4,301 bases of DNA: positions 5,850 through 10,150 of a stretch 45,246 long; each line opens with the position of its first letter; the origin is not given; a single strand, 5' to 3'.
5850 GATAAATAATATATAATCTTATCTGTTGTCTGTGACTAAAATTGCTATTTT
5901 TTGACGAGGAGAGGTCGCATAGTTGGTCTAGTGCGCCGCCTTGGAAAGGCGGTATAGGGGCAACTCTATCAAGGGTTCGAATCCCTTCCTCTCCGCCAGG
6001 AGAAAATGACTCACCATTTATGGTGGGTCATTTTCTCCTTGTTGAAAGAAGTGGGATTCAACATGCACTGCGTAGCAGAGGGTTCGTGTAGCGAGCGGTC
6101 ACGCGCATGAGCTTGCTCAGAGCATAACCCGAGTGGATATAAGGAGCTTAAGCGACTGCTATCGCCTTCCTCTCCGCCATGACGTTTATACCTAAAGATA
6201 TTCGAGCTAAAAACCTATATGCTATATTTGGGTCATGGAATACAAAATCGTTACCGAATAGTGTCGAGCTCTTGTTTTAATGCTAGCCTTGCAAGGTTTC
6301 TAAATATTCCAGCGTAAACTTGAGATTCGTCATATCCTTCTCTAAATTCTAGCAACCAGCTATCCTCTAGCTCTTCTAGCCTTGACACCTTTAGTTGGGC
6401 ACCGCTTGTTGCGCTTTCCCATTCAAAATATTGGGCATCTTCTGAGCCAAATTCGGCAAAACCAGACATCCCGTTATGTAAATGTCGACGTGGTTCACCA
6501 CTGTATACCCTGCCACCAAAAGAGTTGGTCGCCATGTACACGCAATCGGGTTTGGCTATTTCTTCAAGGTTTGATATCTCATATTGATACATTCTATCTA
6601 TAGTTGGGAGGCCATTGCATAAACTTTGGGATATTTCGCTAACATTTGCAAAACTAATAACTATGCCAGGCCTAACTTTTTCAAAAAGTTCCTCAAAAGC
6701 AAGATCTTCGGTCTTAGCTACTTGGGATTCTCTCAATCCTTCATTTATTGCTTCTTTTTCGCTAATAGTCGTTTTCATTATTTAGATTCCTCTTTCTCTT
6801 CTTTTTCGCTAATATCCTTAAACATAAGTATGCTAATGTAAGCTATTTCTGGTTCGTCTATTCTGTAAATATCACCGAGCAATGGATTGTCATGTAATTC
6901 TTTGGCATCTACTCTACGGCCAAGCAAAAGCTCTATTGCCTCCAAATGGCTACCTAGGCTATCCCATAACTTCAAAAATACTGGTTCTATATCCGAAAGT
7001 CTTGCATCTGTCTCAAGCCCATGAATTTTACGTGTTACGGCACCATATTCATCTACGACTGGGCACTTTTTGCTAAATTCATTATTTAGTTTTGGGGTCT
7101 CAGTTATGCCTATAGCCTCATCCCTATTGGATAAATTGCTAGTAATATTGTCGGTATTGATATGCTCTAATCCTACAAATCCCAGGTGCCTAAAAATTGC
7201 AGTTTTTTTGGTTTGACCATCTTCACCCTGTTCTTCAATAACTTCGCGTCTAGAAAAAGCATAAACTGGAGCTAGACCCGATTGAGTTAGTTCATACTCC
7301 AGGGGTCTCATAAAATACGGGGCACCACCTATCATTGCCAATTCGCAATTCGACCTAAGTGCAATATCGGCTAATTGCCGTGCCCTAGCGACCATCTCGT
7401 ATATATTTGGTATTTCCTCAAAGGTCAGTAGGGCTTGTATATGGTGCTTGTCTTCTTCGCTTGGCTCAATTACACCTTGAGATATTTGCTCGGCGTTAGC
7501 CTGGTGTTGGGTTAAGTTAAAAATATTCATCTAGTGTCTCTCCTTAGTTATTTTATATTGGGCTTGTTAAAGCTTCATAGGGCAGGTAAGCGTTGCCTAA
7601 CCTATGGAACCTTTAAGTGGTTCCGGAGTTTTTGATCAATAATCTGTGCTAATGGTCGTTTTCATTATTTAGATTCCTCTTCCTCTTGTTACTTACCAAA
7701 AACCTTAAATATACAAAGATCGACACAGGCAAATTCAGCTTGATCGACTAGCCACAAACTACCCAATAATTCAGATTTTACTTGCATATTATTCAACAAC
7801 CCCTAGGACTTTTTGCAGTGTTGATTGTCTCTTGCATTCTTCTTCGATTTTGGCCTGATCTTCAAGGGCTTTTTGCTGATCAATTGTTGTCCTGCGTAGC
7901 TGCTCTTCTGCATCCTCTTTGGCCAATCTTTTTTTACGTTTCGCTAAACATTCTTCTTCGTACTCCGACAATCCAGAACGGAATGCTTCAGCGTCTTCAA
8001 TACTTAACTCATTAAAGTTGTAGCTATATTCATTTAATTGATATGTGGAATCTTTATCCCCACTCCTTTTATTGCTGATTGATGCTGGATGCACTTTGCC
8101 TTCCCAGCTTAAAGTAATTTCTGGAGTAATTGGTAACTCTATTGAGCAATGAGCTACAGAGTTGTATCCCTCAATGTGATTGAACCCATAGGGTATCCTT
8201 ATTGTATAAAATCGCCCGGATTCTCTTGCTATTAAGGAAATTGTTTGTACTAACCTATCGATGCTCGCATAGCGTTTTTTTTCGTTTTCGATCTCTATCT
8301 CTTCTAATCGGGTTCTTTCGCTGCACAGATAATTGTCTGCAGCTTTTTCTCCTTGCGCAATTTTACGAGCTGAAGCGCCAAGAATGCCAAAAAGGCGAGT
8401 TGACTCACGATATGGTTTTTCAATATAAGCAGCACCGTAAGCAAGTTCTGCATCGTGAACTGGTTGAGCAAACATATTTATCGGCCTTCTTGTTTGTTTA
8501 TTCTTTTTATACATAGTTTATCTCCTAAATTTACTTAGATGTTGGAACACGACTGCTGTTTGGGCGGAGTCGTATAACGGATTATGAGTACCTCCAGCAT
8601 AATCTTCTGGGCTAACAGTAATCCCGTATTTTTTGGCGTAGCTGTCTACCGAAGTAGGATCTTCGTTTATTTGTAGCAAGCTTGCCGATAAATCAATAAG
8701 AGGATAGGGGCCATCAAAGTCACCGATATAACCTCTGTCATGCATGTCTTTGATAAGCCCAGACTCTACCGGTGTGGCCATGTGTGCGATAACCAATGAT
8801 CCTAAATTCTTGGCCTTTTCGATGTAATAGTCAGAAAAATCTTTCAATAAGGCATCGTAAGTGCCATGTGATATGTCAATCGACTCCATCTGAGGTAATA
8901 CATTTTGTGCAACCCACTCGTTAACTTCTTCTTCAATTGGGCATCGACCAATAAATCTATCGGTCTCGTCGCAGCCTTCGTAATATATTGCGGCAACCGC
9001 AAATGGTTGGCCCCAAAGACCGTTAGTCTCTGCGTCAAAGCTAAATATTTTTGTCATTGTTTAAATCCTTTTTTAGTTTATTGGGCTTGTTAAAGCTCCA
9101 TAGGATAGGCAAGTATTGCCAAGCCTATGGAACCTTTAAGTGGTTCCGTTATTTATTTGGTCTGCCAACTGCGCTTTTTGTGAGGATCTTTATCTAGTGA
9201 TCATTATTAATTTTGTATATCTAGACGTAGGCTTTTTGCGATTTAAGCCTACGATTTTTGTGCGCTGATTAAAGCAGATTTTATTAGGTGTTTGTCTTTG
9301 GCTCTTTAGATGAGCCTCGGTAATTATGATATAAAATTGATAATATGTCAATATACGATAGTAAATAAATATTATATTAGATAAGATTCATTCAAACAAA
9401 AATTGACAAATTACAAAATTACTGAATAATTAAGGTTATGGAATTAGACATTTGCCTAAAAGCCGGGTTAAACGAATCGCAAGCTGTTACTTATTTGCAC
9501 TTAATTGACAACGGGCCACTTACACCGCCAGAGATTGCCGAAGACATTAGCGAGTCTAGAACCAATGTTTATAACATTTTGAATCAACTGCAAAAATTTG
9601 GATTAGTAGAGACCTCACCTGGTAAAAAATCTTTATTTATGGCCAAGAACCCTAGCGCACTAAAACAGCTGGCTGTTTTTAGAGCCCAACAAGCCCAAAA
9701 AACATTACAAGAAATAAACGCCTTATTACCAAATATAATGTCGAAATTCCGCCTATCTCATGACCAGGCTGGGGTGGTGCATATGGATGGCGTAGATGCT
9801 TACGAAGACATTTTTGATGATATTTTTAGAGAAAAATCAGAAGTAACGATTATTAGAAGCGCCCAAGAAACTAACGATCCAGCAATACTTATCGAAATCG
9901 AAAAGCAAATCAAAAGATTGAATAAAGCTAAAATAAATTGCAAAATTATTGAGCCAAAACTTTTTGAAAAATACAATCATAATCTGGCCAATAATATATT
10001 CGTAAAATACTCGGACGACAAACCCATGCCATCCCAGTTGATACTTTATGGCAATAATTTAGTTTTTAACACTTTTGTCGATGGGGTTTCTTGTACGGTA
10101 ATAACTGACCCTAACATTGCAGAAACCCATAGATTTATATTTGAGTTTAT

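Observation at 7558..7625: Conserved ~68-nt imperfect-palindrome element at cassette boundaries (three copies), with conserved stems and variable loops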

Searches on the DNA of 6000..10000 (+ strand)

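Call 8: search_dna_similar(query=window:6000-10000:+, collection=phages, mode=near)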
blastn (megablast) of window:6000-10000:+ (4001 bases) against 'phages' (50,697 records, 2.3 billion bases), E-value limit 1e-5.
No match.

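Call 43: build_rna_model(alignment_id=A1, structure=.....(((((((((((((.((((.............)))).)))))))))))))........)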
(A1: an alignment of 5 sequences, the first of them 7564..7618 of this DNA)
Model R1 built from alignment A1 (5 sequences, 62 columns); structure: as given.
model positions 55; base pairs 17; branch points 0; effective number of sequences 4.41; information 1.011 bits per position. Calibrated on 0.2 Mb of random sequence (short: E-values are rough).
structure used (alignment columns):
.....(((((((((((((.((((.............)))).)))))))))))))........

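Call 44: search_with_rna_model(model_id=R1, source=window, filters=off, max_evalue=10, show_alignments=6)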
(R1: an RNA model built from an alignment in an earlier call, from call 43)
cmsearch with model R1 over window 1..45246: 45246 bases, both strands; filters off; matches with E-value up to 10: 15.
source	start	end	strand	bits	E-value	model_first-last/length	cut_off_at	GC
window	9087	9141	-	76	3.1e-19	1-55/55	no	0.4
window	7564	7618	-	74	1.2e-18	1-55/55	no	0.42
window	24255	24309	-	72.7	2.7e-18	1-55/55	no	0.49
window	24255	24309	+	46.9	1.1e-10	1-55/55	no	0.49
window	9088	9140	+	30.9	5.2e-06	1-55/55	no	0.42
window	7565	7617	+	24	0.00055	1-55/55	no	0.43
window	20875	20911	-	13.9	0.53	1-55/55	no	0.24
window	31344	31366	-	13.7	0.58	1-55/55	no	0.13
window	38006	38045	+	11.1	3.4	1-55/55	no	0.25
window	42311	42333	-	10.9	4.1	1-55/55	no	0.13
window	15775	15802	+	10.2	6.2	1-55/55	no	0.21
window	1525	1561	+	10.2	6.4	1-55/55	no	0.22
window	44610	44656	+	10.1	6.7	1-55/55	no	0.28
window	5478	5528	+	9.9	7.7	1-55/55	no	0.37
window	43171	43198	+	9.8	8.2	1-55/55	no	0.32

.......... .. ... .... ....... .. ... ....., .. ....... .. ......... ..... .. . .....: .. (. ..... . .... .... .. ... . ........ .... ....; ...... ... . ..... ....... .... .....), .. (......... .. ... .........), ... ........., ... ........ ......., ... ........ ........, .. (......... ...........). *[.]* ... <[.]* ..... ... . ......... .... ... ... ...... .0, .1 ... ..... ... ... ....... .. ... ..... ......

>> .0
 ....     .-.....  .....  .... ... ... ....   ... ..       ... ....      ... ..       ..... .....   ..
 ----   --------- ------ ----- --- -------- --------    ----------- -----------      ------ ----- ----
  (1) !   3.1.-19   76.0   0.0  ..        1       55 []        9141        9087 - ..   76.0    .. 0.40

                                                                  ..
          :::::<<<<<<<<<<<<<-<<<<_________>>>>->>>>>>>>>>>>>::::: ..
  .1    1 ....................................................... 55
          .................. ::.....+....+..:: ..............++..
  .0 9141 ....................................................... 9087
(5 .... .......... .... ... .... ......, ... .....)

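Call 45: search_with_rna_model(model_id=R1, sources=[L008, L009, L021, L023, L024, L025, L002], filters=off, max_evalue=1)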
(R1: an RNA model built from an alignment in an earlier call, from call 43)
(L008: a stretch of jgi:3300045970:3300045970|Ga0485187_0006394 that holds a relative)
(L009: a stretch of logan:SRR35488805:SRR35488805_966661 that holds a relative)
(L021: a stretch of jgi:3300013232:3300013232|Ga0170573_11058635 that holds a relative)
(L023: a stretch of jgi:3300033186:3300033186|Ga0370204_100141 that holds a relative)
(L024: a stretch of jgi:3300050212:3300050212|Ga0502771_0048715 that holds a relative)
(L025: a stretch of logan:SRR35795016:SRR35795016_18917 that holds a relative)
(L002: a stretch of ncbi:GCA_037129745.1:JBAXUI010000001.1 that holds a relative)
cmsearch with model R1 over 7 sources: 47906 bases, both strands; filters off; matches with E-value up to 1: 13.
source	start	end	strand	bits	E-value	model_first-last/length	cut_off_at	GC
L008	5725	5779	+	73.8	1.4e-18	1-55/55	no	0.47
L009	128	182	+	73.8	1.4e-18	1-55/55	no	0.47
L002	9906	9960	+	72.7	2.9e-18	1-55/55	no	0.49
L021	127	185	+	60.3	1.3e-14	1-55/55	no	0.41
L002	9906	9960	-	46.9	1.2e-10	1-55/55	no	0.49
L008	5725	5779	-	41.5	4.4e-09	1-55/55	no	0.47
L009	128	182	-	41.5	4.4e-09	1-55/55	no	0.47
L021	126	185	-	18.3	0.029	1-55/55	no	0.42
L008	6407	6449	+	14.3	0.42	1-55/55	no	0.33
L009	810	852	+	14.3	0.42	1-55/55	no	0.33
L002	13304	13340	+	13.9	0.56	1-55/55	no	0.24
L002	2849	2871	+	13.7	0.61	1-55/55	no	0.13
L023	4919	4956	-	13.6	0.7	1-55/55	no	0.32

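Call 49: search_rna_families(source=window, start=7500, end=9400, threshold=evalue, max_evalue=10)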
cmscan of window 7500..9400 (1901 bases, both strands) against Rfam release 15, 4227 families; matches with E-value up to 10: 5.
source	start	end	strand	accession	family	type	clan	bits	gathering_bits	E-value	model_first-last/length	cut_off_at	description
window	9128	9253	+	RF01828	SprD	Gene; sRNA;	-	19.3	100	0.38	1-142/142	no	Small pathogenicity island RNA D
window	8992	9025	-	RF04025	mir-7964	Gene; miRNA;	-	18.3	80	2.2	1-51/51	no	mir-7964 microRNA precursor family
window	8980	9087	+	RF02908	rli30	Gene; antisense;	-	17.2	41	4.9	1-116/116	no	Listeria sRNA rli30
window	7898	7989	-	RF00521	SAM_alpha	Cis-reg; riboswitch;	-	13.1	36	9.1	1-79/79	no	Alpha-proteobacteria SAM riboswitch aptamer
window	7774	7836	-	RF02111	IS009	Gene;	-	12.9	117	4.2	1-199/199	no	IS009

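Call 57: search_with_rna_model(model_id=R1, sources=[L026, L027], filters=off, max_evalue=1)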
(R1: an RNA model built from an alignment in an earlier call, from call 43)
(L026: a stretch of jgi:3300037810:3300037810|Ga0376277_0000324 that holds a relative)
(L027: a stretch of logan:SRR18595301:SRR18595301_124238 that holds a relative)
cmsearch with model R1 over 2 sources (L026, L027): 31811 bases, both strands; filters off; matches with E-value up to 1: 7.
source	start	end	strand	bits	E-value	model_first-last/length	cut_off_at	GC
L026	15799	15845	+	17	0.046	1-55/55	no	0.19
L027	6008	6054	+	17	0.046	1-55/55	no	0.19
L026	2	47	-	15.2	0.15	1-55/55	no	0.37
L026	15800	15844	-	15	0.18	1-55/55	no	0.2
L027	6009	6053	-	15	0.18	1-55/55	no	0.2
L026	8298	8365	-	13.3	0.54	1-55/55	no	0.37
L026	5584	5618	+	13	0.66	1-55/55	no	0.34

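Call 90: search_with_rna_model(model_id=R1, sources=[L032, L028, L029, L030, L031], filters=off, max_evalue=1)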
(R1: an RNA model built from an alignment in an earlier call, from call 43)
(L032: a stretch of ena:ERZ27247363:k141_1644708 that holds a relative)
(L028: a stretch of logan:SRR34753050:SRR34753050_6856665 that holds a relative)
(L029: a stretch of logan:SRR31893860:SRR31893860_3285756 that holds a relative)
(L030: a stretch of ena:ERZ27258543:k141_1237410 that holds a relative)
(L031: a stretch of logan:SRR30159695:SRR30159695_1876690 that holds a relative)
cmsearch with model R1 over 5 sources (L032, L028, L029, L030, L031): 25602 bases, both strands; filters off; matches with E-value up to 1: 0.
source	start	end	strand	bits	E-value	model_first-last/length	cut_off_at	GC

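Call 110: search_dna_similar(query=window:9060-9160:-, collection=plasmids, mode=distant, max_evalue=0.01, max_rows=10)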
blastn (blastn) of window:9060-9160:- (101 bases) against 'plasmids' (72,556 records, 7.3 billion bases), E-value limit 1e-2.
No match.
